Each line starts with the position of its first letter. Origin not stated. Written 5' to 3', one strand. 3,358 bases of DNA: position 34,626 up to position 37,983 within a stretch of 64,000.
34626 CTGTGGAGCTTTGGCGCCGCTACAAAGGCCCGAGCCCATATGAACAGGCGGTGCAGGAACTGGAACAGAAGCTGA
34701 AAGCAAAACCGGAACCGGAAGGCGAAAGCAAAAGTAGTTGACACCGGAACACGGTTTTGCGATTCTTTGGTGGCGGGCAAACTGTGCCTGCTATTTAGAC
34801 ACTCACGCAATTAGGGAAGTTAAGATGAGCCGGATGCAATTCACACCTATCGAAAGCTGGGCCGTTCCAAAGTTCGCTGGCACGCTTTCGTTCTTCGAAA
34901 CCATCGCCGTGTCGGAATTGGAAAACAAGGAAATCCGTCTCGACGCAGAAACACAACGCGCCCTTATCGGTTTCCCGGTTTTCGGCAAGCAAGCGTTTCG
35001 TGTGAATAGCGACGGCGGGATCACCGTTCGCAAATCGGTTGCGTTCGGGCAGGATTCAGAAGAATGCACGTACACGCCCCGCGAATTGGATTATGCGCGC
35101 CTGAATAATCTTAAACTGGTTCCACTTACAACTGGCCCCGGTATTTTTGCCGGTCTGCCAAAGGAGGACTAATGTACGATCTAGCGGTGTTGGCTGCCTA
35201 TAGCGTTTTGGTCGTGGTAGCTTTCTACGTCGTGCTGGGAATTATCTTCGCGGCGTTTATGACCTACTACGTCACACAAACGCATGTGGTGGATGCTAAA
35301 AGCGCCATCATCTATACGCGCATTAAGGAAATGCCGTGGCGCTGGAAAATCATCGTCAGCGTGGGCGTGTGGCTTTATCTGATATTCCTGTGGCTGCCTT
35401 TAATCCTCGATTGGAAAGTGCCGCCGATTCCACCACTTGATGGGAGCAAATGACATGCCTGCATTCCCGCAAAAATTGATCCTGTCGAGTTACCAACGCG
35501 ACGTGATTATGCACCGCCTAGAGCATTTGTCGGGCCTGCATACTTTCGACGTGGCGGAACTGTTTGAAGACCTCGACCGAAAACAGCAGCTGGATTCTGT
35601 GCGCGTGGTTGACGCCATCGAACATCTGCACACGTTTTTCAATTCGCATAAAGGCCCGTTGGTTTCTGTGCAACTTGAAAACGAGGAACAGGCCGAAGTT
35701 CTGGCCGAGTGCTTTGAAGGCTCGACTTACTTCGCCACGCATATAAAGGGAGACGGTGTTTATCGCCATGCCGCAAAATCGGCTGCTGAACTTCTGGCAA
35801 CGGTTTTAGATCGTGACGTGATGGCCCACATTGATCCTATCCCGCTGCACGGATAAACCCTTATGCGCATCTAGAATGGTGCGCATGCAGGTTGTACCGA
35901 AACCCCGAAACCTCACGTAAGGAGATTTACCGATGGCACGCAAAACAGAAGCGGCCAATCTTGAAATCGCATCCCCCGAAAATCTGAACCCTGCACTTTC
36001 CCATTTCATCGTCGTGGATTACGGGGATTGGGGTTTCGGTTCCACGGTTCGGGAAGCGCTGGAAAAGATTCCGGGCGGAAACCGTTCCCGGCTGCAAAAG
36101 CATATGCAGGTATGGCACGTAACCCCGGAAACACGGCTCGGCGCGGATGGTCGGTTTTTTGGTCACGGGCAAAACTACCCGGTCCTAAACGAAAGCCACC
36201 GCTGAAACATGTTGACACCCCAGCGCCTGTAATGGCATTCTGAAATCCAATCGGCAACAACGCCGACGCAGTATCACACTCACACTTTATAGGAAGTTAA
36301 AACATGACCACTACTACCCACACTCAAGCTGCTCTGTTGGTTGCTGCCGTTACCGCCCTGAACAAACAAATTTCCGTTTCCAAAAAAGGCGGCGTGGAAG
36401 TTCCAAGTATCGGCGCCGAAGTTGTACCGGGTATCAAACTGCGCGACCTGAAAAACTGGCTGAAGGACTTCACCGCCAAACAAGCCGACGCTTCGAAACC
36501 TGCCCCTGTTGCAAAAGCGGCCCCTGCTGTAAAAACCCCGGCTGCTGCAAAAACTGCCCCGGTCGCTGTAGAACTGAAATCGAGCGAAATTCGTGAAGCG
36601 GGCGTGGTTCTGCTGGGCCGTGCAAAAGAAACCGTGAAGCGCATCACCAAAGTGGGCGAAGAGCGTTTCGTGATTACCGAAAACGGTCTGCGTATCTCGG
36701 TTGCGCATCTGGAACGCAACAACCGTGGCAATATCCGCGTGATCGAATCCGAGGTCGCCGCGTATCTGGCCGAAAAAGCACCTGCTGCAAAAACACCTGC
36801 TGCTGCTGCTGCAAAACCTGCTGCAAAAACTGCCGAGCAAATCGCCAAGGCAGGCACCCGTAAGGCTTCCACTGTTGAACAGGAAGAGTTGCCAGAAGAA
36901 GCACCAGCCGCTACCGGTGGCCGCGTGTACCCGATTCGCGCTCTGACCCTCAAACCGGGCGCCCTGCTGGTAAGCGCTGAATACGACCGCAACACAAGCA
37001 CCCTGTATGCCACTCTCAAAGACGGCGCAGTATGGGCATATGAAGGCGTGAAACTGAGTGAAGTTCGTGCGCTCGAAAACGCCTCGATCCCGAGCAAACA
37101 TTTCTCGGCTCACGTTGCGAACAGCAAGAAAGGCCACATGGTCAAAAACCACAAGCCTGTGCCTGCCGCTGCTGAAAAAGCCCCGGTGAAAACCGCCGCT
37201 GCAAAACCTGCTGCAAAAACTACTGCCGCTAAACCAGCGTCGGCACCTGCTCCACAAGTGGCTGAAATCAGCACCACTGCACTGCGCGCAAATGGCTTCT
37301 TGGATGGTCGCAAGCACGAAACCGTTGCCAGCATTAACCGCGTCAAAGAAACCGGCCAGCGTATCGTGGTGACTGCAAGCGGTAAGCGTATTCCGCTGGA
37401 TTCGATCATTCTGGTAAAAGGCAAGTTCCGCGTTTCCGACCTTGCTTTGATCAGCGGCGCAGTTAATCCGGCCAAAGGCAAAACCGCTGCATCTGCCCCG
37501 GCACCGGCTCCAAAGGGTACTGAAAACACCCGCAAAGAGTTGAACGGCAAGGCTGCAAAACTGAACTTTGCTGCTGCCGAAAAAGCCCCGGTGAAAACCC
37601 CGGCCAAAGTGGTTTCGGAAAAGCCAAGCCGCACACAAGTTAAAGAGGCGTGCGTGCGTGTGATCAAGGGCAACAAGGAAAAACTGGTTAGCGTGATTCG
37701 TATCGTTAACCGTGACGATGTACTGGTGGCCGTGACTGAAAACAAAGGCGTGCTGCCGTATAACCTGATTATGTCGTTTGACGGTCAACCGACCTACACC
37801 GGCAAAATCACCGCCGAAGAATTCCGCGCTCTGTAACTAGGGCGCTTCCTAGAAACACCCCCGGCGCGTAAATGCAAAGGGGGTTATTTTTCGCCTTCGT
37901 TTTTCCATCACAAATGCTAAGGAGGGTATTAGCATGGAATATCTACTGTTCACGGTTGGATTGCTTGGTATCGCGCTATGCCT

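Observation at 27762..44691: Six early-promoter leaders share one architecture: sigma70 promoter, short GC hairpin, CACTCAC box, 7 nt, GGAAGTT RBS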

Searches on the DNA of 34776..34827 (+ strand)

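Call 52: search_dna_similar(query=window:34776-34827:+, collection=phages, mode=distant, max_evalue=1, max_rows=30)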
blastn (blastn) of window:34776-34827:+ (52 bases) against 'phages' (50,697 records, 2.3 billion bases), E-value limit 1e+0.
Records with a match: 3; places in all: 6; records where one place covers at least 80% of the query: 3.
Best place of each record, by identity: 80-90% 3.
By first word of the organism name: Pseudomonas 3.
By host as written in the record: Pseudomonas putida var. Manila 2; Pseudomonas sp. 1.
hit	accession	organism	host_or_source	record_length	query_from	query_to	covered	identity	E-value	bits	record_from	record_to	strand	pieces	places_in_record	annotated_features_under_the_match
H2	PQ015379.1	Pseudomonas phage HRDY3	Pseudomonas sp.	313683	1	47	90%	83.0%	5e-5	50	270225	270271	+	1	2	none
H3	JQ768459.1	Pseudomonas phage Lu11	Pseudomonas putida var. Manila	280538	1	46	88%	82.6%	2e-4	48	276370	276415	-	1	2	promoter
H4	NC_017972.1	Pseudomonas phage Lu11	Pseudomonas putida var. Manila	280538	1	46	88%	82.6%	2e-4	48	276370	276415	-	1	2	promoter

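Call 53: get_annotated_region(hit=H3, flank=9000)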
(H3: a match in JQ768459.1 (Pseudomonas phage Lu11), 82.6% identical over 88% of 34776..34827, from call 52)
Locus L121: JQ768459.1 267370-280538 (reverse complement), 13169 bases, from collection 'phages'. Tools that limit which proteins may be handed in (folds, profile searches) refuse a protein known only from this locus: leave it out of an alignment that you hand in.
description: Pseudomonas phage Lu11, complete genome.
organism: Pseudomonas phage Lu11 (NCBI taxid 1161927)
taxonomy: Viruses; Duplodnaviria; Heunggongvirae; Uroviricota; Caudoviricetes
host: Pseudomonas putida var. Manila; source: soil; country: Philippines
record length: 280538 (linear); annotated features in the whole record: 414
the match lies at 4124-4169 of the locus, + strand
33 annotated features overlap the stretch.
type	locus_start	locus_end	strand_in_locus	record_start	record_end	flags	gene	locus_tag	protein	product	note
regulatory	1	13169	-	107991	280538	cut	-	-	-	promoter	putative middle/late promoter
CDS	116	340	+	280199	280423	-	-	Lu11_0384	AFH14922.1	hypothetical protein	-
CDS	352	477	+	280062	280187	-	-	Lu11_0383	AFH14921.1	hypothetical protein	-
CDS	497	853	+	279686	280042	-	-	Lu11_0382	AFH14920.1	hypothetical protein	-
CDS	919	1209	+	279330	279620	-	-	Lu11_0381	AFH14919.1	hypothetical protein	-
CDS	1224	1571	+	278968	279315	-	-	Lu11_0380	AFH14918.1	hypothetical protein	-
CDS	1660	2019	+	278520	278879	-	-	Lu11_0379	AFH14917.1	hypothetical protein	-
CDS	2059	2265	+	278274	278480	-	-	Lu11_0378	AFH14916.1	hypothetical protein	-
CDS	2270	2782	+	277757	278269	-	-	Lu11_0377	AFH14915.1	hypothetical protein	-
CDS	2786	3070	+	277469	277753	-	-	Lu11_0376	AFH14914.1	hypothetical protein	-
CDS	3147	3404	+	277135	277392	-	-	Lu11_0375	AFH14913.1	hypothetical protein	-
CDS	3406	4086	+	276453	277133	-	-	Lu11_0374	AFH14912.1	hypothetical protein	-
regulatory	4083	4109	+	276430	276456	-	-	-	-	promoter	similar to consensus TTGACA(N15-17)TATAAT with 2bp mismatch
CDS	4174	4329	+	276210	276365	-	-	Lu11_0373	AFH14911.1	hypothetical protein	-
CDS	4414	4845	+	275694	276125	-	-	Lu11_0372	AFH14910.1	hypothetical protein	-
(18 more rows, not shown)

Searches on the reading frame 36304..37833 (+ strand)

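Call 46: search_protein_families(library=pfam, proteins=[window:36304-37833:+], max_evalue=0.1)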
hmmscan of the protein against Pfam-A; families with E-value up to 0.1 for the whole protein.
window:36304-37833:+ (510 aa): 3 families
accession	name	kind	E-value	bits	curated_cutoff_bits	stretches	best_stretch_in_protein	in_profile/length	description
PF13619.11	KTSC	-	2.1e-07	31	25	1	223-273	6-56/58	KTSC domain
PF05749.17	Rubella_E2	-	0.0083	16.2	27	1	219-329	41-144/288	Rubella membrane glycoprotein E2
PF00634.23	BRCA2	-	0.071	13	20.3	0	17-28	7-18/29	BRCA2 repeat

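Call 47: search_protein_families(library=phrogs, proteins=[window:36304-37833:+], max_evalue=0.01)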
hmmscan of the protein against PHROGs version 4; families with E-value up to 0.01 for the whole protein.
window:36304-37833:+ (510 aa): 2 families
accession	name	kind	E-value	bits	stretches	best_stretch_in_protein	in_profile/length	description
phrog_3292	-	unknown function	1e-08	35.8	1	223-311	119-205/436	-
phrog_8113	-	unknown function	0.0088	17.3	0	226-282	26-82/144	-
